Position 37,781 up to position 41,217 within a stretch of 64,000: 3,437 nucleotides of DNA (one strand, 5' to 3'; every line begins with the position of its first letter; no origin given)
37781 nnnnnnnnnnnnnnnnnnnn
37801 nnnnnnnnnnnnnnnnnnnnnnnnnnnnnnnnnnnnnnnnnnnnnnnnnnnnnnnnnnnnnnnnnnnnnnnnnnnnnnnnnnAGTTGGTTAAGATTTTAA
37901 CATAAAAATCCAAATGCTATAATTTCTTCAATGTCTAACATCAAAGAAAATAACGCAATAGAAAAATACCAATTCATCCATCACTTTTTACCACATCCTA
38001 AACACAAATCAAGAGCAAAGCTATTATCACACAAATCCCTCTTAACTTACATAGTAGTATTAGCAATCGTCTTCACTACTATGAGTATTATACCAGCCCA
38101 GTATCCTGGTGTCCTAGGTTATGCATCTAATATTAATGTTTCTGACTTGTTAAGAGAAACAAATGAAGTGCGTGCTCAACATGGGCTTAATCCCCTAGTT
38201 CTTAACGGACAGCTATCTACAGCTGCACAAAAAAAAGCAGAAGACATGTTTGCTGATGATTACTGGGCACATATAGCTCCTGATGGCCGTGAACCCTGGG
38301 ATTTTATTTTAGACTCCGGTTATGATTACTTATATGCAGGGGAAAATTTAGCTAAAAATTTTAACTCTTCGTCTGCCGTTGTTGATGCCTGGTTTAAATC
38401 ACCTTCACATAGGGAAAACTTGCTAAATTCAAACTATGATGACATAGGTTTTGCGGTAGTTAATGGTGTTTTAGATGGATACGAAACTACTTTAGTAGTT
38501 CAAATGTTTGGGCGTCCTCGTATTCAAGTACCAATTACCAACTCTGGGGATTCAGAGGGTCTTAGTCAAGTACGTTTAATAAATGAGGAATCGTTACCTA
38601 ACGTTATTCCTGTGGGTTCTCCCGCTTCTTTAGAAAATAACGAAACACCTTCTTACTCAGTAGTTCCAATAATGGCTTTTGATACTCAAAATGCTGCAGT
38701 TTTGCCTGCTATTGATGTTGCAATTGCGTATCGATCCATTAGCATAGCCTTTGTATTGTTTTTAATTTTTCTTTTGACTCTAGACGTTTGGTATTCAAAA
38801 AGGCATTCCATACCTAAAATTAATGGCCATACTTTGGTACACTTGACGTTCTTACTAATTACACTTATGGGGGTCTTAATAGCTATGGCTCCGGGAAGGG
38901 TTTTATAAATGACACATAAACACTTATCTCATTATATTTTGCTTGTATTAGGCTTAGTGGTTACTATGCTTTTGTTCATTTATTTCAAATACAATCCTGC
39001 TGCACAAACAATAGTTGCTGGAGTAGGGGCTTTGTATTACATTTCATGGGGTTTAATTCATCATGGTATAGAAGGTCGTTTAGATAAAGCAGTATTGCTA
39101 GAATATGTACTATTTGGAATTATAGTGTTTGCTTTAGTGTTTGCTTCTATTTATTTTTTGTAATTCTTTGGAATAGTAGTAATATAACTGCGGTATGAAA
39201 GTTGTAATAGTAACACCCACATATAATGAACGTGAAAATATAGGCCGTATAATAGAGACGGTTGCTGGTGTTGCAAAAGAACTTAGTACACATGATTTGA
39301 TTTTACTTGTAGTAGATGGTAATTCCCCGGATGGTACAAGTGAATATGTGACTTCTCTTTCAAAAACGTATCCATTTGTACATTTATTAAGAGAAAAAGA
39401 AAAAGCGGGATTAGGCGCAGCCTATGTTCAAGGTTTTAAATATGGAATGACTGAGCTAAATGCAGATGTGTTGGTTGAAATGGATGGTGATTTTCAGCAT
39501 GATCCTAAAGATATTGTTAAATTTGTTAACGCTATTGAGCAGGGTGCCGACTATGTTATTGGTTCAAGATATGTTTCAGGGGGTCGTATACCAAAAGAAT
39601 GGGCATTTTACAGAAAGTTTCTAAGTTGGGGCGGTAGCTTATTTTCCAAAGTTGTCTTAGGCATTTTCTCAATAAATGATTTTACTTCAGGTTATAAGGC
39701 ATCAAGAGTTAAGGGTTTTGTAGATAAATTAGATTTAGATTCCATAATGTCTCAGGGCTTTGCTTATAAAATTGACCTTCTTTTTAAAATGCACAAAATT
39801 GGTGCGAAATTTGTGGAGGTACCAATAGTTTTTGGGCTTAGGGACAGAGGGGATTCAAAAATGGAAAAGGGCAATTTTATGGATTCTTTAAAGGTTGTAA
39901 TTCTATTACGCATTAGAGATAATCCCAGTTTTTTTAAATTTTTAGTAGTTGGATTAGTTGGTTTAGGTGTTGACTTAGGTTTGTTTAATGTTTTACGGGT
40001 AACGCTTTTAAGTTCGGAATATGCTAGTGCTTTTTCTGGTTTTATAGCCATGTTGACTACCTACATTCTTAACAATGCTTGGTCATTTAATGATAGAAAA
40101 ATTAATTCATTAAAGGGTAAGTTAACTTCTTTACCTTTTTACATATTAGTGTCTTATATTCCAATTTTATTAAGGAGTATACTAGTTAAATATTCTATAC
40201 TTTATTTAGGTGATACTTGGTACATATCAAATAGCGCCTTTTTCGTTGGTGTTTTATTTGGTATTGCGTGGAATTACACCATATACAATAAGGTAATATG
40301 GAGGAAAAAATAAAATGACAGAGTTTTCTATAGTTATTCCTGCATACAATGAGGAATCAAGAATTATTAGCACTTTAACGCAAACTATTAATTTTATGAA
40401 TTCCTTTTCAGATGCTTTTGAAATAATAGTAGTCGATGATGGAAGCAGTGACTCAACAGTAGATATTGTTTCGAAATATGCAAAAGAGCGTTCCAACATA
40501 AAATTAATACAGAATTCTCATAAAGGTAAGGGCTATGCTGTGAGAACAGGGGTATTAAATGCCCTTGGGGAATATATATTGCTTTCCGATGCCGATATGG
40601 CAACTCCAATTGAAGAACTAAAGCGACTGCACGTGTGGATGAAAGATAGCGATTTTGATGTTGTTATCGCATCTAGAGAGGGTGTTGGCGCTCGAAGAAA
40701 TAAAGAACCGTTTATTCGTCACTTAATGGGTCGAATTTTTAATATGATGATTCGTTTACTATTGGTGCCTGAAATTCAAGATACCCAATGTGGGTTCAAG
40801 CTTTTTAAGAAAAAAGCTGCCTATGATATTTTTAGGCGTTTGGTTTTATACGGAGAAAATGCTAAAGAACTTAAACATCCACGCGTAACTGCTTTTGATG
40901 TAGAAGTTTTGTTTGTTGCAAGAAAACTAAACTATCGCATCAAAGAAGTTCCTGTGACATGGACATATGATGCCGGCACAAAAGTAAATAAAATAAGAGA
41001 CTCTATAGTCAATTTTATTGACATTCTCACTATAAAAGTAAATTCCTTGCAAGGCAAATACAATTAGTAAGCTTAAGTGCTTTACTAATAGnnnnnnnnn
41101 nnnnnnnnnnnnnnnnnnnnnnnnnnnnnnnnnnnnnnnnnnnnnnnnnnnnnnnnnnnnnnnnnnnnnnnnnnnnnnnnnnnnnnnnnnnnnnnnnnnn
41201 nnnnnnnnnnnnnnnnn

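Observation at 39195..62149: About 23-kb extracytoplasmic glycosylation cluster built around lipid-linked monosaccharide donors and five GT-C transferases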

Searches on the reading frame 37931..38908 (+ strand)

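Call 4: search_protein_families(library=pfam, proteins=[window:37931-38908:+], max_evalue=0.01)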
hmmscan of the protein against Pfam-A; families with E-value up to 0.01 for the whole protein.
window:37931-38908:+ (325 aa): 1 family
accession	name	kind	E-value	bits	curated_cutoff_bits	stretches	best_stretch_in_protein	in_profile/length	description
PF00188.32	CAP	-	2.5e-20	73.9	21.1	1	74-192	1-116/117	Cysteine-rich secretory protein family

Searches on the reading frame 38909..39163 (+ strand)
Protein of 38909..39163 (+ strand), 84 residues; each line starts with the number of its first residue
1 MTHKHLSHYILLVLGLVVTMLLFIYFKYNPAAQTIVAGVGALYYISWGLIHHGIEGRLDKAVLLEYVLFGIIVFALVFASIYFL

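Call 4: search_protein_families(library=pfam, proteins=[window:38909-39163:+], max_evalue=0.01)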
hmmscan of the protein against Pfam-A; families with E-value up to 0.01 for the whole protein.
window:38909-39163:+ (84 aa): 1 family
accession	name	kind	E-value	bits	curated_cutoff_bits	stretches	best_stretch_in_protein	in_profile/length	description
PF18900.5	DUF5656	-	0.0032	17.3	23.3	1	10-80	176-240/242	Protein of unknown function (DUF5656)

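Call 72: search_protein_families(library=pfam, proteins=[window:38909-39163:+], max_evalue=10)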
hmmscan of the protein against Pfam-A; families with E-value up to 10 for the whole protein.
window:38909-39163:+ (84 aa): 2 families
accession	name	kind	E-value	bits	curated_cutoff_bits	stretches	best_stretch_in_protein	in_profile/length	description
PF18900.5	DUF5656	-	0.0032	17.3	23.3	1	10-80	176-240/242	Protein of unknown function (DUF5656)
PF25258.1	DUF7859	-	0.1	12.9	27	1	14-28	16-30/49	Family of unknown function (DUF7859)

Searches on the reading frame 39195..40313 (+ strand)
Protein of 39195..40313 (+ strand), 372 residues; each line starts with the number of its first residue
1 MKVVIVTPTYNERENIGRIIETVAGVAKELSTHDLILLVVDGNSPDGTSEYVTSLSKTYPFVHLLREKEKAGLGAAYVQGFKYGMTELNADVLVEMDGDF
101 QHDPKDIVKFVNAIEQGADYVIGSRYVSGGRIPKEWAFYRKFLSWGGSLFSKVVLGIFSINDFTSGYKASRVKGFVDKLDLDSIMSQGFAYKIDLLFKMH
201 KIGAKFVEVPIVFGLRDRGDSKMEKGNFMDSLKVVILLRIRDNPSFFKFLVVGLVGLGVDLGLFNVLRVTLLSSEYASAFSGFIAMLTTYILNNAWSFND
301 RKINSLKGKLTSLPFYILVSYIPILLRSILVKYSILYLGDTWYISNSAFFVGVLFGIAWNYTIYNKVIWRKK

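Call 3: search_protein_families(library=pfam, proteins=[window:39195-40313:+], max_evalue=0.01)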
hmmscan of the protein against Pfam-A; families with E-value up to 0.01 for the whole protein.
window:39195-40313:+ (372 aa): 2 families
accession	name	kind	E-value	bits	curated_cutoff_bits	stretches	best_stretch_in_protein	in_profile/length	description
PF00535.33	Glycos_transf_2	-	3e-23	83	23.3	1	5-140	2-130/168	Glycosyl transferase family 2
PF04138.20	GtrA_DPMS_TM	-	5.2e-15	56.1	26.1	1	248-369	1-117/117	GtrA/DPMS, transmembrane domain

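Call 12: search_protein_families(library=ncbifam, proteins=[window:39195-40313:+], max_evalue=0.001)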
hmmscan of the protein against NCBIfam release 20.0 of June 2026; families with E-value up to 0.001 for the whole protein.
window:39195-40313:+ (372 aa): 15 families
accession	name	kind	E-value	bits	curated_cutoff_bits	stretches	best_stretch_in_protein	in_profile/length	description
TIGR04182.1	glyco_TIGR04182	equivalog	1.2e-17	64.3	325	1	2-264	1-244/293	S-layer glycoprotein N-glycosyltransferase AglJ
NF047588.1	GlcsyltransPgfSStrep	equivalog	9.2e-15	54.6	500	1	1-143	1-138/308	glycosyltransferase PgfS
NF058614.1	PPMAGASynPpgS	equivalog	4.4e-11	42.6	370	1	3-137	2-125/226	polyprenyl-phospho-N-acetylgalactosaminyl synthase PpgS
NF007986.1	PRK10714.1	equivalog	9e-11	41.3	529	1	2-125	7-126/316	undecaprenyl-phosphate 4-deoxy-4-formamido-L-arabinose transferase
TIGR03937.1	PgaC_IcaA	equivalog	1.7e-06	27.3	422.3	1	2-117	46-153/407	poly-beta-1,6-N-acetyl-D-glucosamine synthase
NF045692.1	OglycostaseCruG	equivalog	4.5e-06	25.8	600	1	2-116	42-154/386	2'-O-glycosyltransferase CruG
NF041875.1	EPS_EpsD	equivalog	7.6e-06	25.5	370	1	4-122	2-112/325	exopolysaccharide biosynthesis glycosyltransferase EpsD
TIGR03469.1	HpnB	hypoth_equivalog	2e-05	23.8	379.25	1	2-117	45-163/386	hopene-associated glycosyltransferase HpnB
TIGR04283.1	glyco_like_mftF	equivalog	5.8e-05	22.8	182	1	5-57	3-51/221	TIGR04283 family arsenosugar biosynthesis glycosyltransferase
NF041865.1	EpsU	equivalog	6.5e-05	22.1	700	1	3-121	41-154/394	exopolysaccharide biosynthesis GT2 family glycosyltransferase EpsU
NF038302.1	EPS_HpsE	equivalog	0.00011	21.3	300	1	2-101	2-98/307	hormogonium polysaccharide biosynthesis glycosyltransferase HpsE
NF010496.0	PRK13915.1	equivalog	0.00011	21.3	262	1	2-106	32-133/307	glucosyl-3-phosphoglycerate synthase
NF041391.1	DPhHxTase_Halo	equivalog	0.00024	20.1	375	1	9-179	3-153/213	dolichyl-phosphate hexose transferase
TIGR04009.1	wcaE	equivalog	0.0003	20.1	369.2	0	2-113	2-105/248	colanic acid biosynthesis glycosyltransferase WcaE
NF047683.1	TeichurnBiosyTuaG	equivalog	0.00076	19.2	400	0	3-81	8-82/252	teichuronic acid biosynthesis protein TuaG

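Call 51: search_solved_structures(query=window:39195-40313:+, max_evalue=0.001)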
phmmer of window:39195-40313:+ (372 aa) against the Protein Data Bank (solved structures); distinct sequences matched with E-value up to 0.001: 4.
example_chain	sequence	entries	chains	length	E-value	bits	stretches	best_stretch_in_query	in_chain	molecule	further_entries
5mlz_A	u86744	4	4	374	1.7e-46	162.5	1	1-369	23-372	Dolichol monophosphate mannose synthase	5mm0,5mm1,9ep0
9bhc_C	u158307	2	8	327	3.8e-08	36.4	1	2-123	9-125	Undecaprenyl-phosphate 4-deoxy-4-formamido-L-arabinose transferase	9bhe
8vxh_A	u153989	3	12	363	5.4e-08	35.9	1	2-123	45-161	Undecaprenyl-phosphate 4-deoxy-4-formamido-L-arabinose transferase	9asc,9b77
9hwj_A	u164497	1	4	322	7.9e-08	35.3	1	2-123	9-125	Undecaprenyl-phosphate 4-deoxy-4-formamido-L-arabinose transferase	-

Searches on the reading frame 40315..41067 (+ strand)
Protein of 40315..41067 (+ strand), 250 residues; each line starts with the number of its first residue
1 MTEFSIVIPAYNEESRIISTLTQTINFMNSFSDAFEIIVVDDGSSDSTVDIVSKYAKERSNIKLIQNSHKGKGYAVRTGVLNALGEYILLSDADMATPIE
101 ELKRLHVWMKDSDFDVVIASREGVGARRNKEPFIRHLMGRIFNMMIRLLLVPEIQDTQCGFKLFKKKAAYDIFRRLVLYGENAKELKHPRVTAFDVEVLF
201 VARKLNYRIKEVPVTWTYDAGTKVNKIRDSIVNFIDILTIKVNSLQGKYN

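Call 3: search_protein_families(library=pfam, proteins=[window:40315-41067:+], max_evalue=0.01)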
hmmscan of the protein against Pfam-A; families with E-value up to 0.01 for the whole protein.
window:40315-41067:+ (250 aa): 4 families
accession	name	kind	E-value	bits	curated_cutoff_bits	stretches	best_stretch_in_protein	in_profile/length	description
PF00535.33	Glycos_transf_2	-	2.3e-32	112.7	23.3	1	5-173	1-168/168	Glycosyl transferase family 2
PF13641.12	Glyco_tranf_2_3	-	7.6e-09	36.4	27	1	4-113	3-115/230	Glycosyltransferase like family 2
PF10111.15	Glyco_tranf_2_2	-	1.3e-08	35.2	27.3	1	5-99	1-96/276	Glycosyltransferase like family 2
PF13704.12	Glyco_tranf_2_4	-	0.0066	17.4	27.5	0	34-94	19-81/98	Glycosyl transferase family 2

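Call 12: search_protein_families(library=ncbifam, proteins=[window:40315-41067:+], max_evalue=0.001)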
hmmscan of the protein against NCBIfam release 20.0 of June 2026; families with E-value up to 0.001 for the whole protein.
window:40315-41067:+ (250 aa): 25 families
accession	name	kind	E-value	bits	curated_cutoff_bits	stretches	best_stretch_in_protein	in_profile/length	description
NF007986.1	PRK10714.1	equivalog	6.6e-21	74.6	529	1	3-166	7-166/316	undecaprenyl-phosphate 4-deoxy-4-formamido-L-arabinose transferase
NF047588.1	GlcsyltransPgfSStrep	equivalog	2.1e-19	69.9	500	1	4-179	3-173/308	glycosyltransferase PgfS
NF041875.1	EPS_EpsD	equivalog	1.5e-17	64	370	1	5-118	2-113/325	exopolysaccharide biosynthesis glycosyltransferase EpsD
NF007482.0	PRK10073.1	equivalog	1.4e-16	60.4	423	1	2-117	6-118/334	glycosyltransferase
TIGR03937.1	PgaC_IcaA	equivalog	5.2e-15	55.3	422.3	1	3-95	46-136/407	poly-beta-1,6-N-acetyl-D-glucosamine synthase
NF038302.1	EPS_HpsE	equivalog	6.4e-14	51.6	300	1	3-95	2-97/307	hormogonium polysaccharide biosynthesis glycosyltransferase HpsE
TIGR04283.1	glyco_like_mftF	equivalog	3e-13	49.9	182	1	5-109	2-97/221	TIGR04283 family arsenosugar biosynthesis glycosyltransferase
TIGR04182.1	glyco_TIGR04182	equivalog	1e-12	48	325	1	5-237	3-214/293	S-layer glycoprotein N-glycosyltransferase AglJ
NF041391.1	DPhHxTase_Halo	equivalog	1.3e-12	47.1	375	1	10-217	3-184/213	dolichyl-phosphate hexose transferase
NF058614.1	PPMAGASynPpgS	equivalog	2.6e-12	46.6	370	1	6-218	4-198/226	polyprenyl-phospho-N-acetylgalactosaminyl synthase PpgS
TIGR03469.1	HpnB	hypoth_equivalog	2.7e-11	43.1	379.25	1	4-117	46-168/386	hopene-associated glycosyltransferase HpnB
NF047683.1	TeichurnBiosyTuaG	equivalog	6.4e-11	42.4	400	1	4-119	8-121/252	teichuronic acid biosynthesis protein TuaG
NF053739.1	GlytfEpsEBac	equivalog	1.3e-09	37.5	450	1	5-117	4-116/265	glycosyltransferase EpsE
NF010496.0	PRK13915.1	equivalog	4.4e-09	35.8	262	1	3-98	32-130/307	glucosyl-3-phosphoglycerate synthase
TIGR03111.1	glyc2_xrt_Gpos1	hypoth_equivalog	4.6e-09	35.6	363.95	1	4-107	51-154/439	TIGR03111 family XrtG-associated glycosyltransferase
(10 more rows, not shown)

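Call 52: search_solved_structures(query=window:40315-41067:+, max_evalue=0.001)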
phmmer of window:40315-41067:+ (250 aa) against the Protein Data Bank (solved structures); distinct sequences matched with E-value up to 0.001: 25.
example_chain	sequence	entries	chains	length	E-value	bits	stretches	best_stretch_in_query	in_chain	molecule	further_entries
9bhc_C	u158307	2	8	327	1.4e-17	67.2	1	3-166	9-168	Undecaprenyl-phosphate 4-deoxy-4-formamido-L-arabinose transferase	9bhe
8vxh_A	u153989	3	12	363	1.8e-17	66.8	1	3-166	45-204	Undecaprenyl-phosphate 4-deoxy-4-formamido-L-arabinose transferase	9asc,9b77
9hwj_A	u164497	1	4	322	6.5e-15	58.4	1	3-165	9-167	Undecaprenyl-phosphate 4-deoxy-4-formamido-L-arabinose transferase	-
2z87_A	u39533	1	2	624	3.5e-14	56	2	5-95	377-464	Chondroitin synthase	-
2z86_A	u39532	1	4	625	3.5e-14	56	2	5-95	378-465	Chondroitin synthase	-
5mlz_A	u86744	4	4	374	5.1e-13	52.2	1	4-168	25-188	Dolichol monophosphate mannose synthase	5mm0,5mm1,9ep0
5eke_A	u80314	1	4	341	1.7e-12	50.5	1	3-168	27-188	Uncharacterized glycosyltransferase sll0501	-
5ekp_C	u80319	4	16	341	1.7e-12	50.5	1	3-168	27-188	Uncharacterized glycosyltransferase sll0501 | Glycosyltransferase sll0501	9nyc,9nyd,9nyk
9nye_A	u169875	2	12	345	1.8e-12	50.4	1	3-168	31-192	Glycosyltransferase sll0501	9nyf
5tze_C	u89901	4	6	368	1.9e-12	50.3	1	3-136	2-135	Glycosyl transferase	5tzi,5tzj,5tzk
5tz8_A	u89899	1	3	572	4.3e-12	49.2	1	3-136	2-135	Glycosyl transferase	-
8bz4_A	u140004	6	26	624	8.4e-11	45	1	4-119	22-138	Glycosyltransferase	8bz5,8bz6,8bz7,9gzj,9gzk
8bz8_A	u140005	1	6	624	8.4e-11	45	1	4-119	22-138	Glycosyltransferase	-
3bcv_A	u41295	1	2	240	1e-09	41.4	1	3-106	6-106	Putative glycosyltransferase protein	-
6p61_A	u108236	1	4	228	1.5e-09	40.9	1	4-118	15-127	Glycosyltransferase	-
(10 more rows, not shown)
